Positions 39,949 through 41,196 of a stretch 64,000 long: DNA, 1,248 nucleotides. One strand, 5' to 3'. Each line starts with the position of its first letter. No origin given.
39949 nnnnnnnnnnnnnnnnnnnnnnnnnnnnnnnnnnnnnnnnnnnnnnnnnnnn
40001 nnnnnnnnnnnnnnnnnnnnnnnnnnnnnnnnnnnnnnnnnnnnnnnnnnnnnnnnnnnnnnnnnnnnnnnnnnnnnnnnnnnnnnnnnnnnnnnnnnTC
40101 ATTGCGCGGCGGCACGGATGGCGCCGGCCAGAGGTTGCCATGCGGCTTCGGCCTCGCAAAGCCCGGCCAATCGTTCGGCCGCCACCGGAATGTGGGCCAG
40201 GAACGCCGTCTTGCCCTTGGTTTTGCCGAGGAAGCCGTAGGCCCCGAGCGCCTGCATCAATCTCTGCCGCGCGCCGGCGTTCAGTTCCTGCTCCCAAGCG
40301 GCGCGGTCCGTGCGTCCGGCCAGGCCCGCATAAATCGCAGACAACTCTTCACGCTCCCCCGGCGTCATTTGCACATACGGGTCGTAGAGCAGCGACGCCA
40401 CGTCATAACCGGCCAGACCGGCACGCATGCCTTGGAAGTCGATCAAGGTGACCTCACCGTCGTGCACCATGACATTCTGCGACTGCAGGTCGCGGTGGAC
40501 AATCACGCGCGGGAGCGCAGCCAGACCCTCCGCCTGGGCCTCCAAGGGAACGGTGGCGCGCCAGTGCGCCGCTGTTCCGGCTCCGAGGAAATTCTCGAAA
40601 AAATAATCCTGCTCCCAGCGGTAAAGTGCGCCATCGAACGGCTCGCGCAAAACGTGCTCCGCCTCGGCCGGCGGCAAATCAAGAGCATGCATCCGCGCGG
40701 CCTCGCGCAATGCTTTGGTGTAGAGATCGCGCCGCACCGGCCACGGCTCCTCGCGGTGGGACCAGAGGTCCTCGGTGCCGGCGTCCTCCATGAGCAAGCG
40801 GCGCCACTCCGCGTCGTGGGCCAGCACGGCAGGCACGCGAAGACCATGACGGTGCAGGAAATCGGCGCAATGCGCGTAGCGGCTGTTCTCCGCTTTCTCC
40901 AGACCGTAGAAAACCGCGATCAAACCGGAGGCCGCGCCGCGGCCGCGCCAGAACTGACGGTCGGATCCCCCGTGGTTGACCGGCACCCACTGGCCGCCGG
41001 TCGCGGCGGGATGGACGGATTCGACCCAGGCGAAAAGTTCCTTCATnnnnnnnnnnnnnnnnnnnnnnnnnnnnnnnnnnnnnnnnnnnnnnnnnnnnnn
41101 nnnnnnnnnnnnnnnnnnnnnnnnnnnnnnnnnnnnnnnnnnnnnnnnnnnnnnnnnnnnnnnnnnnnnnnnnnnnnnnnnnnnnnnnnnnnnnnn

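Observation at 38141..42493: GNAT / nucleotidyltransferase / anomeric-kinase trio fused by 4-nt overlaps to glgE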

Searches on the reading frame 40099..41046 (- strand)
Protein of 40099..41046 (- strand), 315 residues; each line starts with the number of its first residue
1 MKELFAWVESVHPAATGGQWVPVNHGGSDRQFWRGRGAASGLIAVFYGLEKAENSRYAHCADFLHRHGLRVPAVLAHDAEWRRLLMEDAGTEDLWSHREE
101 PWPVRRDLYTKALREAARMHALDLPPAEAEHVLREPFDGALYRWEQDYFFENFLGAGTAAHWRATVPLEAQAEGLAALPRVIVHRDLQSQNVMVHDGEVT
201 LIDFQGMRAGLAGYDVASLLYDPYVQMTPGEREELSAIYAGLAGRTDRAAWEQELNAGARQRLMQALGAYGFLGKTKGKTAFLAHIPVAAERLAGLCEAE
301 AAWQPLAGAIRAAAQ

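Call 8: search_protein_families(library=pfam, proteins=[window:40099-41046:-])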
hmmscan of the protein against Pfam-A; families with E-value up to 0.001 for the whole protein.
window:40099-41046:- (315 aa): 2 families
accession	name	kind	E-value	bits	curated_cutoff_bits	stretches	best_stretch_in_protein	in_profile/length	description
PF01636.29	APH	-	9.3e-24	84.9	23.2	1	20-243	2-231/239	Phosphotransferase enzyme family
PF19974.5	TCAD9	-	5.5e-06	26.2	40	1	169-219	286-337/429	Ternary complex associated domain 9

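Call 9: search_protein_families(library=ncbifam, proteins=[window:40099-41046:-])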
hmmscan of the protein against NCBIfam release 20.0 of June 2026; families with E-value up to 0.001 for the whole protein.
window:40099-41046:- (315 aa): 6 families
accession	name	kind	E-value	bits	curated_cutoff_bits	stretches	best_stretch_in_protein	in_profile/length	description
NF045698.1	MurGlcNAcKinAmgK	equivalog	5e-11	42.5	500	1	56-289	83-330/360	N-acetylmuramate/N-acetylglucosamine kinase AmgK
NF045759.1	NamurgluKinAmgK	equivalog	5.4e-11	42.2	550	1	40-229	43-232/324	N-acetylmuramate/N-acetylglucosamine kinase AmgK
NF033068.1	APH_3p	equivalog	6.8e-07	29.1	205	1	14-212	8-206/255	APH(3') family aminoglycoside O-phosphotransferase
TIGR03724.2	arch_bud32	equivalog_domain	3.2e-06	26.8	125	0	181-204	105-128/193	KEOPS complex kinase/ATPase Bud32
TIGR02906.1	spore_CotS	subfamily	0.00043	19.3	172.7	1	180-220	188-228/314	CotS family spore coat protein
NF003558.0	PRK05231.1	equivalog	0.00047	19.2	271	0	135-220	138-228/322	homoserine kinase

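Call 10: search_solved_structures(query=window:40099-41046:-, max_evalue=1)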
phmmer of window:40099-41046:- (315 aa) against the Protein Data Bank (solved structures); distinct sequences matched with E-value up to 1: 15.
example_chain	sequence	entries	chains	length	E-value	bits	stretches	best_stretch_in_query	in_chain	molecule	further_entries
3csv_A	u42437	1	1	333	2.1e-06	30.7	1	22-296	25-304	Aminoglycoside phosphotransferase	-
8bw9_D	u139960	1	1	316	0.51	13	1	171-205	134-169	KSR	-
9vo9_C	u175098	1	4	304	0.7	12.6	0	160-207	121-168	Mitogen-activated protein kinase kinase kinase kinase 4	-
4zp5_A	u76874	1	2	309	0.71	12.5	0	160-207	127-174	Mitogen-activated protein kinase kinase kinase kinase 4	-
5di1_A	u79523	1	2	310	0.72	12.5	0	160-207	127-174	Mitogen-activated protein kinase kinase kinase kinase 4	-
5j95_A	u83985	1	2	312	0.72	12.5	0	160-207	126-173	Mitogen-activated protein kinase kinase kinase kinase 4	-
8v5i_A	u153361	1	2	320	0.75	12.5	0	160-207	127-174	Mitogen-activated protein kinase kinase kinase kinase 4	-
4u3z_B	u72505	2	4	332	0.77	12.4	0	160-207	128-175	Mitogen-activated protein kinase kinase kinase kinase 4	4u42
4rvt_A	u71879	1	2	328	0.78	12.4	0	160-207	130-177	Mitogen-activated protein kinase kinase kinase kinase 4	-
4obo_A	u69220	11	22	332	0.79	12.4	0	160-207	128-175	Mitogen-activated protein kinase kinase kinase kinase 4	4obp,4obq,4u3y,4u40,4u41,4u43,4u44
8zml_A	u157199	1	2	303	0.91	12.2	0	159-207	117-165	TRAF2 and NCK-interacting protein kinase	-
8x88_A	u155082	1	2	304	0.92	12.2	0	159-207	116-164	TRAF2 and NCK-interacting protein kinase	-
6ra5_A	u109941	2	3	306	0.93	12.2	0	159-207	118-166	TRAF2 and NCK-interacting protein kinase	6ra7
7xzq_A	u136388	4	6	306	0.93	12.2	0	159-207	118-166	TRAF2 and NCK-interacting protein kinase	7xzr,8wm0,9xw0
5ax9_A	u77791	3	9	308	0.94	12.2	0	159-207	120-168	TRAF2 and NCK-interacting protein kinase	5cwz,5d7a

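Call 13: find_homologous_proteins(query=window:40099-41046:-, max_evalue=1e-10)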
Query window:40099-41046:- (315 aa): 7053 proteins with E <= 1e-10 among 8000 candidates; the best 120 are listed.
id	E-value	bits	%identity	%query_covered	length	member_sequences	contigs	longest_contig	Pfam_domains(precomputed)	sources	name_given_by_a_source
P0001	6.3e-210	714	100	100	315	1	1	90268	PF19974.6,PF01636.30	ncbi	ncbi:MAG: phosphotransferase [Chthoniobacterales bacterium]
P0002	3.9e-202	689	97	100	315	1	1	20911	PF01636.30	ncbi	-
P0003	5.6e-186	636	90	100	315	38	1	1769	PF19974.6,PF01636.30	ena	-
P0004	1.2e-181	621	88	100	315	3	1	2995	PF19974.6,PF01636.30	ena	-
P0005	3.0e-181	620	87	100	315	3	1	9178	PF19974.6,PF01636.30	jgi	jgi:aminoglycoside/choline kinase family phosphotransferase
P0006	3.4e-181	620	87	100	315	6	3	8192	PF19974.6,PF01636.30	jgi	jgi:aminoglycoside/choline kinase family phosphotransferase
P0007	6.4e-181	619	87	100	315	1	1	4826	PF19974.6,PF02958.27,PF01636.30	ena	-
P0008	1.8e-180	618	87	100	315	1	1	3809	PF19974.6,PF01636.30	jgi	jgi:N-acetylmuramate 1-kinase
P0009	1.1e-179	615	87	100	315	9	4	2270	PF19974.6,PF01636.30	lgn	-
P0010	1.1e-179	615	85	100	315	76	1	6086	PF19974.6,PF01636.30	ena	-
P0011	3.2e-179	613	86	100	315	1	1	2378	PF19974.6,PF01636.30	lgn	-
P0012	6.5e-179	612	86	100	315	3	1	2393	PF19974.6,PF01636.30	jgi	-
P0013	1.5e-178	611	86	100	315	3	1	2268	PF19974.6,PF02958.27,PF01636.30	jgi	-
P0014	1.6e-177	608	85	100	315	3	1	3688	PF19974.6,PF01636.30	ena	-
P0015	2.3e-177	607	85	100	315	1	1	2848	PF19974.6,PF01636.30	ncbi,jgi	jgi:aminoglycoside/choline kinase family phosphotransferase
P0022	7.9e-174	596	84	100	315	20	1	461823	PF19974.6,PF01636.30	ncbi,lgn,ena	-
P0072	3.8e-133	462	68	100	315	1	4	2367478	PF02958.27,PF01636.30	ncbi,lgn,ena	-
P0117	1.0e-121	425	63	100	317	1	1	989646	PF02958.27,PF01636.30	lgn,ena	-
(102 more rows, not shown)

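Call 14: find_encoding_contigs(protein=P0072, flank=10000, max_places=2)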
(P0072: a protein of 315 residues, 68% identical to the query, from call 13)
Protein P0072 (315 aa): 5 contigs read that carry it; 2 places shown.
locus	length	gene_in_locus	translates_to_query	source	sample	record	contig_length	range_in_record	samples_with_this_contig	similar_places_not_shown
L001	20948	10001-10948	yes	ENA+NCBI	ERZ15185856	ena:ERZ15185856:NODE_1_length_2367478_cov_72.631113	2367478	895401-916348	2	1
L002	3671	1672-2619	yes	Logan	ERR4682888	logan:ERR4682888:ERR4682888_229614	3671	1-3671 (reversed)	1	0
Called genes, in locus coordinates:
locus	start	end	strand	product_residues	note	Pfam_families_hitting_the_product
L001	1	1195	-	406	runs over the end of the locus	-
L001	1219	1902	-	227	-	PF00005:ABC_tran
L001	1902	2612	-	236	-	PF01895:PhoU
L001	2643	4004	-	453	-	PF00587:tRNA-synt_2b, PF03129:HGTP_anticodon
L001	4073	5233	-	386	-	PF02636:Methyltransf_28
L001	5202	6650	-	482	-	-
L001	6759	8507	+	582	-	PF02518:HATPase_c (weak), PF13589:HATPase_c_3, PF01119:DNA_mis_repair, PF08676:MutL_C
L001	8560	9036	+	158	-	PF13302:Acetyltransf_3 (weak), PF13527:Acetyltransf_9 (weak), PF00583:Acetyltransf_1, PF13673:Acetyltransf_10, PF13508:Acetyltransf_7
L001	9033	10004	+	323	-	PF00483:NTP_transferase, PF12804:NTP_transf_3 (weak), PF25087:GMPPB_C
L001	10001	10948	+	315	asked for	PF01636:APH, PF02958:EcKL (faint)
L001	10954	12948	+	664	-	PF11896:GlgE_dom_N_S, PF00128:Alpha-amylase (faint), PF21702:GLGE_C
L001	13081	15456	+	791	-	PF00263:Secretin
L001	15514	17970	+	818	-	PF13287:Fn3_assoc (faint)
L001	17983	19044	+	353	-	PF00437:T2SSE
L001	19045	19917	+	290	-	-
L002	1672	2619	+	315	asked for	PF01636:APH, PF02958:EcKL (faint)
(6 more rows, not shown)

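Call 15: find_encoding_contigs(protein=P0117, flank=10000, max_places=2)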
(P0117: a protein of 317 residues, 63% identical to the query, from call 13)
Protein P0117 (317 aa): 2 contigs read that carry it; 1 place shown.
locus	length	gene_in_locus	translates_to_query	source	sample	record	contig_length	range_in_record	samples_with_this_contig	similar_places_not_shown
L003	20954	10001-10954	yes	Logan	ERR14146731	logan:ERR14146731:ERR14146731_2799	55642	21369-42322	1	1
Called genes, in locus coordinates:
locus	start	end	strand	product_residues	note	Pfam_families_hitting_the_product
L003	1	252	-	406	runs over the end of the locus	-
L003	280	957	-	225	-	PF00005:ABC_tran, PF13304:AAA_21 (faint)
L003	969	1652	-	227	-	PF01895:PhoU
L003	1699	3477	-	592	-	PF00587:tRNA-synt_2b (weak), PF03129:HGTP_anticodon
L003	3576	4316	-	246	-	PF09844:DUF2071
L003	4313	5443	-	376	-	PF02636:Methyltransf_28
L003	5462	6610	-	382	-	-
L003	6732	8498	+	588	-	PF02518:HATPase_c (weak), PF13589:HATPase_c_3, PF01119:DNA_mis_repair, PF08676:MutL_C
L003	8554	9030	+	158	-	PF00583:Acetyltransf_1, PF13673:Acetyltransf_10, PF13508:Acetyltransf_7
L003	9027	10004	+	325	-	PF00483:NTP_transferase, PF12804:NTP_transf_3 (weak)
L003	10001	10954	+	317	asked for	PF01636:APH, PF02958:EcKL (faint)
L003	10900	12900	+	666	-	PF11896:GlgE_dom_N_S, PF00128:Alpha-amylase (faint), PF21702:GLGE_C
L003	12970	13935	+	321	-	PF00291:PALP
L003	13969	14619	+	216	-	PF09976:TPR_21, PF13174:TPR_6 (faint), PF13424:TPR_12 (weak), PF13428:TPR_14 (faint), PF13432:TPR_16 (weak)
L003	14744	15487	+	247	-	-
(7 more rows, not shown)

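Call 16: find_encoding_contigs(protein=P0022, flank=10000, max_places=2)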
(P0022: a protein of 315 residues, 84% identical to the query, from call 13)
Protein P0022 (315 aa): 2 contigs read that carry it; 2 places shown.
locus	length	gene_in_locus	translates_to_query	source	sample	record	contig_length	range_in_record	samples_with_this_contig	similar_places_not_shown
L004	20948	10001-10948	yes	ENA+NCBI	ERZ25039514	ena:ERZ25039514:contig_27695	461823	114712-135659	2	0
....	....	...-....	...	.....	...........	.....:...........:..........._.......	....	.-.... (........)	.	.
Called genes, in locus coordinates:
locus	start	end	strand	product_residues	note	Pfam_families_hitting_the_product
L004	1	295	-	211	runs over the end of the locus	PF00081:Sod_Fe_N, PF02777:Sod_Fe_C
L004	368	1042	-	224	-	PF00005:ABC_tran, PF13304:AAA_21 (faint)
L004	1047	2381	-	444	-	PF00587:tRNA-synt_2b, PF03129:HGTP_anticodon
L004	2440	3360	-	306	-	PF00903:Glyoxalase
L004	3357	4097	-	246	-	PF09844:DUF2071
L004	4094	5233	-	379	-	PF02636:Methyltransf_28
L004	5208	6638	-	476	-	-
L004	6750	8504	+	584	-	PF13589:HATPase_c_3, PF01119:DNA_mis_repair, PF08676:MutL_C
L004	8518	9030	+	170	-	PF00583:Acetyltransf_1, PF13673:Acetyltransf_10 (weak), PF13508:Acetyltransf_7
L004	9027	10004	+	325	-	PF00483:NTP_transferase, PF12804:NTP_transf_3 (weak)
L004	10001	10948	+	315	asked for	PF01636:APH, PF19974:TCAD9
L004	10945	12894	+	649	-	PF11896:GlgE_dom_N_S, PF00128:Alpha-amylase (faint), PF21702:GLGE_C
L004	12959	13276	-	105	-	PF07589:PEP_exosort_dom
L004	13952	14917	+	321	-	PF00291:PALP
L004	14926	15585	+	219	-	PF09976:TPR_21, PF13432:TPR_16 (faint), PF13428:TPR_14 (faint), PF13174:TPR_6 (faint), PF07719:TPR_2 (faint), PF13424:TPR_12 (weak)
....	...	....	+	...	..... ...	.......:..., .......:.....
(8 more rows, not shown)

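Call 17: find_encoding_contigs(protein=P0001, flank=10000, max_places=2)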
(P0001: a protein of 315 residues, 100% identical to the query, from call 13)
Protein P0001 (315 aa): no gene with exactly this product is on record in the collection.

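Call 22: search_protein_representatives(protein=window:40099-41046:-)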
Query: 315 residues. Proteins with E-value up to 0.001 (for the whole library): 5036; up to 1e-10: 2493; up to 1e-30: 394. The best 150 are listed.
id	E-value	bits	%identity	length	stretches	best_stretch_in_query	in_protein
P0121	1.4e-110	386.2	58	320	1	1-312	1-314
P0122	1.7e-80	287.4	75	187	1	133-314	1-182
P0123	2.1e-75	270.6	64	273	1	23-228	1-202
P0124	8.5e-70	252.2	49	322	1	13-311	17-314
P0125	3.3e-67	243.7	50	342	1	23-301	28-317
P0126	3.5e-67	243.6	49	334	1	23-302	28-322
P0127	2.2e-65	237.7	49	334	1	19-294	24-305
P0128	1.2e-64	235.3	47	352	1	19-301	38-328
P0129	1.5e-64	235.0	50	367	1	20-299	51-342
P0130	3.8e-63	230.3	48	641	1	23-303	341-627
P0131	2.6e-62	227.6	46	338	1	12-311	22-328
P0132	2.7e-62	227.6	45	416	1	19-310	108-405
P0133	3.8e-62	227.1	49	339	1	21-296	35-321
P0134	4.5e-62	226.8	46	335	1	23-308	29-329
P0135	1.1e-61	225.6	48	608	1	20-298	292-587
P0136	2.6e-61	224.3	47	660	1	16-303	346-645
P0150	1.1e-54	202.5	45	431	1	23-299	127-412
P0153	2.3e-54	201.5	43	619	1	24-300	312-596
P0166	2.4e-52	194.9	41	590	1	8-299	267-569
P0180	4.7e-50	187.3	45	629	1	13-299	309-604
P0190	7.1e-49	183.4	47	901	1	23-296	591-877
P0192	1.2e-48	182.7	42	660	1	21-293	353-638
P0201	4.9e-47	177.4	49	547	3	82-247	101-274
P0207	3.6e-46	174.6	42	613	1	23-298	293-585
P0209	1.8e-45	172.3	44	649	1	26-300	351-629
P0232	1.8e-42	162.4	41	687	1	22-291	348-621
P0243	1.5e-41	159.4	42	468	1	17-294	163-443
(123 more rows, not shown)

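Call 23: search_protein_families(library=pfam, proteins=[P0130, P0135, P0136, P0190, P0153, P0132, P0150, P0201, P0243, P0232], max_evalue=0.00001)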
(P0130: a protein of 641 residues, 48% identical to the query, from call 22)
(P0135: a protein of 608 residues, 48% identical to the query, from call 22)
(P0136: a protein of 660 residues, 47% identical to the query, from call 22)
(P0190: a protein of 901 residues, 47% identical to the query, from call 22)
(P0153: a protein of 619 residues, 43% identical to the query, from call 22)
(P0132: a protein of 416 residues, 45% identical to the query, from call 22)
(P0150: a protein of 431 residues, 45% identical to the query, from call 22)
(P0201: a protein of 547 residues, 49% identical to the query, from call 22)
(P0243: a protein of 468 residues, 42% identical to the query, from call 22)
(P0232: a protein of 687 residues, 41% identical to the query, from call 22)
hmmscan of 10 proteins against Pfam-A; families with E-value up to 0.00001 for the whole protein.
P0130 (641 aa): 4 families
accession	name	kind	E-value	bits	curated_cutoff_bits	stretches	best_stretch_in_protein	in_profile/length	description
PF01636.29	APH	-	6.6e-23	82.2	23.2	1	338-573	2-233/239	Phosphotransferase enzyme family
PF00483.29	NTP_transferase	-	4.9e-21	75.9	21.2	1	3-228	1-240/245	Nucleotidyl transferase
PF12804.13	NTP_transf_3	-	5.7e-07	30.3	27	1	4-131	1-119/160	MobA-like NTP transferase domain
PF25084.1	LbH_EIF2B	-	2.1e-06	28.1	54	1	258-296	38-76/105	EIF2B subunit epsilon LbH domain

P0135 (608 aa): 3 families
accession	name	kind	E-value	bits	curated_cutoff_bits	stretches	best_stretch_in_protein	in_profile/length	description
PF01636.29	APH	-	2e-21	77.3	23.2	1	292-527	2-231/239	Phosphotransferase enzyme family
PF00483.29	NTP_transferase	-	3.9e-20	72.9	21.2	1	9-135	3-135/245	Nucleotidyl transferase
PF12804.13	NTP_transf_3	-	1.6e-10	41.8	27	1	8-138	1-123/160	MobA-like NTP transferase domain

P0136 (660 aa): 3 families
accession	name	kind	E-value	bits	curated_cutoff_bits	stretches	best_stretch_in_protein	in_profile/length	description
PF00483.29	NTP_transferase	-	2e-24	87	21.2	1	78-306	2-243/245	Nucleotidyl transferase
PF01636.29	APH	-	2.9e-24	86.6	23.2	1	350-575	2-226/239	Phosphotransferase enzyme family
PF12804.13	NTP_transf_3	-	6.9e-10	39.8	27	1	78-231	1-143/160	MobA-like NTP transferase domain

P0190 (901 aa): 4 families
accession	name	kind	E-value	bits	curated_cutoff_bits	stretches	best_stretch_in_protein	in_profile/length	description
PF01636.29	APH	-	6.2e-25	88.8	23.2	1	588-819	2-231/239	Phosphotransferase enzyme family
PF00483.29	NTP_transferase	-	1.6e-16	61.1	21.2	1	252-379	2-135/245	Nucleotidyl transferase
PF12804.13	NTP_transf_3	-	1.1e-07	32.6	27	1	253-389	2-129/160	MobA-like NTP transferase domain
PF19974.5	TCAD9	-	1e-06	28.6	40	1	747-797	286-337/429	Ternary complex associated domain 9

P0153 (619 aa): 4 families
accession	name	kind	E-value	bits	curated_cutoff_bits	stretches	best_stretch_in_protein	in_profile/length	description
PF01636.29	APH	-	1.8e-23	84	23.2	1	312-535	6-230/239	Phosphotransferase enzyme family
PF00483.29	NTP_transferase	-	2.7e-23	83.2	21.2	1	8-232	4-241/245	Nucleotidyl transferase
PF12804.13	NTP_transf_3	-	1.7e-08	35.2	27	1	6-142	1-127/160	MobA-like NTP transferase domain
PF02958.26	EcKL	-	7.2e-08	32.5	22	1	360-536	79-283/294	Ecdysteroid kinase-like family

P0132 (416 aa): 1 family
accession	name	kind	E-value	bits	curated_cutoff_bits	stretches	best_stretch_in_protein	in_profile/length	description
PF01636.29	APH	-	2.9e-24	86.6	23.2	1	109-335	2-230/239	Phosphotransferase enzyme family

P0150 (431 aa): 3 families
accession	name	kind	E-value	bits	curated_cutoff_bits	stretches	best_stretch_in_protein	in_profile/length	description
PF01636.29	APH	-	2.7e-22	80.1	23.2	1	126-350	4-228/239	Phosphotransferase enzyme family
PF02958.26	EcKL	-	3.2e-09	37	22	1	292-353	215-283/294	Ecdysteroid kinase-like family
PF19974.5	TCAD9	-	2.1e-06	27.6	40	1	280-331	285-337/429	Ternary complex associated domain 9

P0201 (547 aa): 3 families
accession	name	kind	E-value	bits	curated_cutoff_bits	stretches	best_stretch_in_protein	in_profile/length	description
PF01636.29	APH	-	3.2e-22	79.9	23.2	1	24-269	5-233/239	Phosphotransferase enzyme family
PF19974.5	TCAD9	-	8.9e-06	25.5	40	0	69-300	200-364/429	Ternary complex associated domain 9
PF03061.28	4HBT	-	9.7e-06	26.3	20.6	0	417-496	2-73/79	Thioesterase superfamily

P0243 (468 aa): 1 family
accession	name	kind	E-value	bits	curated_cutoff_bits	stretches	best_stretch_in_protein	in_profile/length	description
PF01636.29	APH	-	2.2e-22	80.4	23.2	1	167-393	2-231/239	Phosphotransferase enzyme family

P0232 (687 aa): 4 families
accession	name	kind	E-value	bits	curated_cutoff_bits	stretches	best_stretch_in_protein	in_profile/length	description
PF00483.29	NTP_transferase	-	2.1e-20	73.8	21.2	1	6-133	1-131/245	Nucleotidyl transferase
PF01636.29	APH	-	3.3e-18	66.7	23.2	1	356-583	12-238/239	Phosphotransferase enzyme family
PF12804.13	NTP_transf_3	-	9.6e-09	36.1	27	1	7-135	1-120/160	MobA-like NTP transferase domain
PF02958.26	EcKL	-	4e-06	26.8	22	0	491-566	195-273/294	Ecdysteroid kinase-like family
